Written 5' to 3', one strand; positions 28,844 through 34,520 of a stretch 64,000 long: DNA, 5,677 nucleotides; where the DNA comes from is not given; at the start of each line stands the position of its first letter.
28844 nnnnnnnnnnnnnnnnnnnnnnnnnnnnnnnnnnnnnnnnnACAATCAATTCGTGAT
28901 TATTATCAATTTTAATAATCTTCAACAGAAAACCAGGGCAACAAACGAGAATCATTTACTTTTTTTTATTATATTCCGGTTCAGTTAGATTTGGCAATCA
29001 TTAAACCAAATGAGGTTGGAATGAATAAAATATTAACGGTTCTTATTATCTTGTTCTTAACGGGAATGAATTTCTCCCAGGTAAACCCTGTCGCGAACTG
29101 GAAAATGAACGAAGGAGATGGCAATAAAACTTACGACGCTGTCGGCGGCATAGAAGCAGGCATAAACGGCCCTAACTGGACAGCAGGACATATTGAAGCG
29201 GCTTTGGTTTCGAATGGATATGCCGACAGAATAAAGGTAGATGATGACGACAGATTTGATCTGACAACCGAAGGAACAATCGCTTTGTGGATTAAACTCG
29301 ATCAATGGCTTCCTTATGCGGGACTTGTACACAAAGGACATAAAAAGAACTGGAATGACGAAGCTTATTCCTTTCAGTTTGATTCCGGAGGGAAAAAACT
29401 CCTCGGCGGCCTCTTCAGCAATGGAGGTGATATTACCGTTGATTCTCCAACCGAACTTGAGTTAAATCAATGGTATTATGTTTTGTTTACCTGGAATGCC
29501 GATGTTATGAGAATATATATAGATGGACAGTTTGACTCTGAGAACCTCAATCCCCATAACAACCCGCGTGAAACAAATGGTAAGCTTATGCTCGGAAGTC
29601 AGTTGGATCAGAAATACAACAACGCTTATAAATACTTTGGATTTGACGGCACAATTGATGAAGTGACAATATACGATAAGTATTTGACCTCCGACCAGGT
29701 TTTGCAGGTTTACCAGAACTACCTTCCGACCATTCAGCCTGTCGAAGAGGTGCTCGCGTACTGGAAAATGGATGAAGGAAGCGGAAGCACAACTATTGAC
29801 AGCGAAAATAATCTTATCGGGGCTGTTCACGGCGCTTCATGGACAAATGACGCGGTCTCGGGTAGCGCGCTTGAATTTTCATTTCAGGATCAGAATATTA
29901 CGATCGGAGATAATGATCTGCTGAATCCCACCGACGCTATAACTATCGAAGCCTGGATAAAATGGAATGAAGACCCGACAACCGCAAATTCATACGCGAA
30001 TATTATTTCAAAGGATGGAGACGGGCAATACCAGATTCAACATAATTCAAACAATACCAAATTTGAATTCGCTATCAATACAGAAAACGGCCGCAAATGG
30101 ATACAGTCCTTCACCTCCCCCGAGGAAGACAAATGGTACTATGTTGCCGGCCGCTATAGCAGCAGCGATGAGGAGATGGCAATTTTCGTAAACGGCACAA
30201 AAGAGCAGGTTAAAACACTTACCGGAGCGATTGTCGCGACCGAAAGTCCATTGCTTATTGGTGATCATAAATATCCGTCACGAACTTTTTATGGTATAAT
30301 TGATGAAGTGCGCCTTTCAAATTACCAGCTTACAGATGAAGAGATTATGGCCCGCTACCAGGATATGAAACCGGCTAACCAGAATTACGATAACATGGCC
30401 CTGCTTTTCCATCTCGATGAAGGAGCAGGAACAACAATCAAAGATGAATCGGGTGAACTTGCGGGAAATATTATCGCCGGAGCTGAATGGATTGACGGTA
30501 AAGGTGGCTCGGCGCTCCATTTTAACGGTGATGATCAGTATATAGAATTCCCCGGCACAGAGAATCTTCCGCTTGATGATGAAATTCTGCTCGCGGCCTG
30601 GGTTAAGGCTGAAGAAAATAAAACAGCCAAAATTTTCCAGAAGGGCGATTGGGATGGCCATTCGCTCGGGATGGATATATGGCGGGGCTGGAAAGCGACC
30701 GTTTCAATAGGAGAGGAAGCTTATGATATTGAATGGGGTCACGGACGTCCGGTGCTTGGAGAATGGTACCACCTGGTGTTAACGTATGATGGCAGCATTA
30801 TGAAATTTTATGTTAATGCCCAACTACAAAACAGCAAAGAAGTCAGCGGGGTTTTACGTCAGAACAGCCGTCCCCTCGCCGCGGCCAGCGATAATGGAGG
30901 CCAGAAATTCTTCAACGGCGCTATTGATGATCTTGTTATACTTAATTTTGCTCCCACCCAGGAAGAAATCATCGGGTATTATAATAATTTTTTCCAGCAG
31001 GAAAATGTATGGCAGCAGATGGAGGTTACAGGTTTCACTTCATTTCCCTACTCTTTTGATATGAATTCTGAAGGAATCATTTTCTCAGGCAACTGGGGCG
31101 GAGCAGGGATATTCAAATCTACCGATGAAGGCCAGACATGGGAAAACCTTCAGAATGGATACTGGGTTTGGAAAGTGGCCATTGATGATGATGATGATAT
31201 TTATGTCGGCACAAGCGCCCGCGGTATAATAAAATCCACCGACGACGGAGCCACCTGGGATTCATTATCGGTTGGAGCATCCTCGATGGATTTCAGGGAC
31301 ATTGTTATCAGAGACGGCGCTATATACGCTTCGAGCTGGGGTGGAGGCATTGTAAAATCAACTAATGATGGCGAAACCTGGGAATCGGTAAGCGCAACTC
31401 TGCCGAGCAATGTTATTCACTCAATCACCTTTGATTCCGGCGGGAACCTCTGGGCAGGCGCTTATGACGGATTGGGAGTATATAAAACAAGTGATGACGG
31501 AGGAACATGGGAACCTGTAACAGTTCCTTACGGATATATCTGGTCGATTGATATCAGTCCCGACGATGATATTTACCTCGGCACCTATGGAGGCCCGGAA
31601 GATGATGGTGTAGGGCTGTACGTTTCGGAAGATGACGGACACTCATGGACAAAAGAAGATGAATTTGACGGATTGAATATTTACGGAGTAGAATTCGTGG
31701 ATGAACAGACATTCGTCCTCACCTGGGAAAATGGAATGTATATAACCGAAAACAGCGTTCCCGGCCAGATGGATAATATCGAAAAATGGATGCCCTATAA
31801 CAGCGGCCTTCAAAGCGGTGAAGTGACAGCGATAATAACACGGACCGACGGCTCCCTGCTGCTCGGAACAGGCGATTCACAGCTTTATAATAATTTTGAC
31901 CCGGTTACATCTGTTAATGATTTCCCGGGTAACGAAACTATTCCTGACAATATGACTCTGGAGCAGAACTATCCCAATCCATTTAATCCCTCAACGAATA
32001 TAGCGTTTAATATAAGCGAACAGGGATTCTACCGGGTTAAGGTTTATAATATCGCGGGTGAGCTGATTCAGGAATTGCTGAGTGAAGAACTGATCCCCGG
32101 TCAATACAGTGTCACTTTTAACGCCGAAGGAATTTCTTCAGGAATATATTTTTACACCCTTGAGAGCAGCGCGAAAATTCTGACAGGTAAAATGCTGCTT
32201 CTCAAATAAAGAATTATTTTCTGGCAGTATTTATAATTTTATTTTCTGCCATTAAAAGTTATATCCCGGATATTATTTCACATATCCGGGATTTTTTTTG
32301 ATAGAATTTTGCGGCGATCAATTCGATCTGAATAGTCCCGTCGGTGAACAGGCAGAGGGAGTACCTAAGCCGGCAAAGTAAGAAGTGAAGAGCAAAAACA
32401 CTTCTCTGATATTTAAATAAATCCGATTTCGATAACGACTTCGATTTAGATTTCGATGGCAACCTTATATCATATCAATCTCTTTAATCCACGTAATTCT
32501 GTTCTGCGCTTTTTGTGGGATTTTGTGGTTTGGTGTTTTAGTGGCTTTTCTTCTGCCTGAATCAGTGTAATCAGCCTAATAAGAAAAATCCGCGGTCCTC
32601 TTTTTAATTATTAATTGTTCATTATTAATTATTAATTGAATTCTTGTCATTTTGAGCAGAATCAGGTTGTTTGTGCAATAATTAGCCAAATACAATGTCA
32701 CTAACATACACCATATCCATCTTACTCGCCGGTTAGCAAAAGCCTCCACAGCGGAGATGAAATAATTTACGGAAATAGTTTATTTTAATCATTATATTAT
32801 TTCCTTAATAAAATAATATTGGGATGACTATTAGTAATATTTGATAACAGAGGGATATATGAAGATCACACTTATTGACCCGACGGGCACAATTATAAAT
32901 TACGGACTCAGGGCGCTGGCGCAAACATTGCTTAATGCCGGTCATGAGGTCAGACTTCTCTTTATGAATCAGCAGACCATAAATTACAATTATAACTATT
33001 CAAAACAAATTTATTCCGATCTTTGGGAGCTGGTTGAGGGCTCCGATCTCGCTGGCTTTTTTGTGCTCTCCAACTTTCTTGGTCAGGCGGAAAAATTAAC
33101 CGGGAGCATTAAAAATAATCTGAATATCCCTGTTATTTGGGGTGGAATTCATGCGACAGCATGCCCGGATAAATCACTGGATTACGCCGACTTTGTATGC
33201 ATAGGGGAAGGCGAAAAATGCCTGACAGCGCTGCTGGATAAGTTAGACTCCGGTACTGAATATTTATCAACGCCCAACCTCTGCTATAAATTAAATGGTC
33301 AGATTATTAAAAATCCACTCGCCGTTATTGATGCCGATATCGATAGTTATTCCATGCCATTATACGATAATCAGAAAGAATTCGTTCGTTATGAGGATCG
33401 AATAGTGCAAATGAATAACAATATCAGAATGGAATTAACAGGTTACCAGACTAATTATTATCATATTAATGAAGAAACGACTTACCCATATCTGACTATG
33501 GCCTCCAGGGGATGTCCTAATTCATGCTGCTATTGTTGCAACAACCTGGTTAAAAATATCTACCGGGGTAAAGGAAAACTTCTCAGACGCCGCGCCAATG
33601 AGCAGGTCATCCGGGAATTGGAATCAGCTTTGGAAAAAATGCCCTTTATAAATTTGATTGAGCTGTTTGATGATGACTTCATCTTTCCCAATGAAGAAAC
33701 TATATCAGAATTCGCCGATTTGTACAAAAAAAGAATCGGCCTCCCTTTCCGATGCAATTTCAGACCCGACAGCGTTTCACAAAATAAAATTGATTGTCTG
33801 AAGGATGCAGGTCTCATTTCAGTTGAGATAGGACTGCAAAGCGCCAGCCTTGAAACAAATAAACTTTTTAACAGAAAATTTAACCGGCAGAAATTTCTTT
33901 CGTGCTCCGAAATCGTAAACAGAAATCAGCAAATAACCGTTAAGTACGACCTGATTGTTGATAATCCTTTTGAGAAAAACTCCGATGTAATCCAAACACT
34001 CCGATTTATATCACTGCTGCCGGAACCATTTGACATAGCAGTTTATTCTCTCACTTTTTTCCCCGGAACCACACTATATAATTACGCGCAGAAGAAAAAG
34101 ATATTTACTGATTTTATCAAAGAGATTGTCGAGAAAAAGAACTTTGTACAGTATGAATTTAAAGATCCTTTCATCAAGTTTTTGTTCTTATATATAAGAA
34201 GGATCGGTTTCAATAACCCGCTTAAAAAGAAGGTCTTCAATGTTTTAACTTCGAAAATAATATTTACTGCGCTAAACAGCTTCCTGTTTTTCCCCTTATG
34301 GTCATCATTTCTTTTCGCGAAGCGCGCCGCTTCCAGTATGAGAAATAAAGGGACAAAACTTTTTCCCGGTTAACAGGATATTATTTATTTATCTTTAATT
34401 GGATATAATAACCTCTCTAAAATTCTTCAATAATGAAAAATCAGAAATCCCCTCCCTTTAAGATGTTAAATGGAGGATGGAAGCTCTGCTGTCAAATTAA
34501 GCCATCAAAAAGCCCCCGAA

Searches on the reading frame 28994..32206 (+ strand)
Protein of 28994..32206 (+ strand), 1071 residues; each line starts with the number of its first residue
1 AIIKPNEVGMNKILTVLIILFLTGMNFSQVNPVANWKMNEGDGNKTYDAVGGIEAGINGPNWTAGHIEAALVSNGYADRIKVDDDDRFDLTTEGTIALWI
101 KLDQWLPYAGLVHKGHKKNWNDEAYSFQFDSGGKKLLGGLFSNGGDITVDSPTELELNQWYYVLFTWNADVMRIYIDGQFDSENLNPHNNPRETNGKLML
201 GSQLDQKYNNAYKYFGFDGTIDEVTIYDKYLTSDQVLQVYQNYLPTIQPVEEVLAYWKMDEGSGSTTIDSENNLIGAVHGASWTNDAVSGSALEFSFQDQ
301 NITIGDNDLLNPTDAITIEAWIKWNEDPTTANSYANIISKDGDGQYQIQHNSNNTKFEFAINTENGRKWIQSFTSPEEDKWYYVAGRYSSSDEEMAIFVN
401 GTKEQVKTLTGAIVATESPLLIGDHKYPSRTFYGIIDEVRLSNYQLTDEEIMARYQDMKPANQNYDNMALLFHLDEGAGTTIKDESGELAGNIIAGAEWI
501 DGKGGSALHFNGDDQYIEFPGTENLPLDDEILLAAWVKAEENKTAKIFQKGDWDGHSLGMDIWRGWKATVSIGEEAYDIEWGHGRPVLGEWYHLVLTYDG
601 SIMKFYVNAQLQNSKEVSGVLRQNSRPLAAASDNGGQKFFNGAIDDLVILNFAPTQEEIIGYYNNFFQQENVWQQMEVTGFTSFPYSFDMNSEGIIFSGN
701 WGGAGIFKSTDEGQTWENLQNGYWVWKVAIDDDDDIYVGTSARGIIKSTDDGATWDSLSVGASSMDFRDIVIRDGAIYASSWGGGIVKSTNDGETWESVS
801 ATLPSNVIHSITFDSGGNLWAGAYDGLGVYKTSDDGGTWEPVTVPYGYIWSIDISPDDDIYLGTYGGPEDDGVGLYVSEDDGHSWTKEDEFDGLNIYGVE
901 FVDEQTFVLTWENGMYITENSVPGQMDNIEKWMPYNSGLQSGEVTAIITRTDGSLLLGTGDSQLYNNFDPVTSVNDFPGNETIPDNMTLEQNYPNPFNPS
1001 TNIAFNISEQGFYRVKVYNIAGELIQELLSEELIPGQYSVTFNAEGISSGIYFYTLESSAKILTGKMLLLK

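Call 51: search_protein_families(library=pfam, proteins=[window:28994-32206:+], max_evalue=0.00001)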
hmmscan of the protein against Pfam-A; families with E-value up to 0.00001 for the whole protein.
window:28994-32206:+ (1071 aa): 4 families
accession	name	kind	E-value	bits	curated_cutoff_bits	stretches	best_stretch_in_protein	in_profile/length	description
PF13385.13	Laminin_G_3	-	2.9e-75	251.9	27.6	3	299-451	4-150/151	Concanavalin A-like lectin/glucanases superfamily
PF15902.12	Sortilin-Vps10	-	1.4e-09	37.7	33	0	786-887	3-111/446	Sortilin, neurotensin receptor 3,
PF18962.6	Por_Secre_tail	-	7.2e-09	36.3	27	1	993-1066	2-72/75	Secretion system C-terminal sorting domain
PF02210.31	Laminin_G_2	-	4.3e-07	30.9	22.9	0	145-226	40-123/126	Laminin G domain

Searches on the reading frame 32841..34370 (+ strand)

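Call 51: search_protein_families(library=pfam, proteins=[window:32841-34370:+], max_evalue=0.00001)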
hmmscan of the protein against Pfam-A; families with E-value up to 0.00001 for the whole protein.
window:32841-34370:+ (510 aa): 2 families
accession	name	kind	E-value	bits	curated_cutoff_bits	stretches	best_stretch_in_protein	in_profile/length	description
PF02310.24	B12-binding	-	9.2e-13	48.5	32.1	1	8-131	2-120/121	B12 binding domain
PF04055.27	Radical_SAM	-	4.1e-12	47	29.5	1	222-390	4-166/166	Radical SAM superfamily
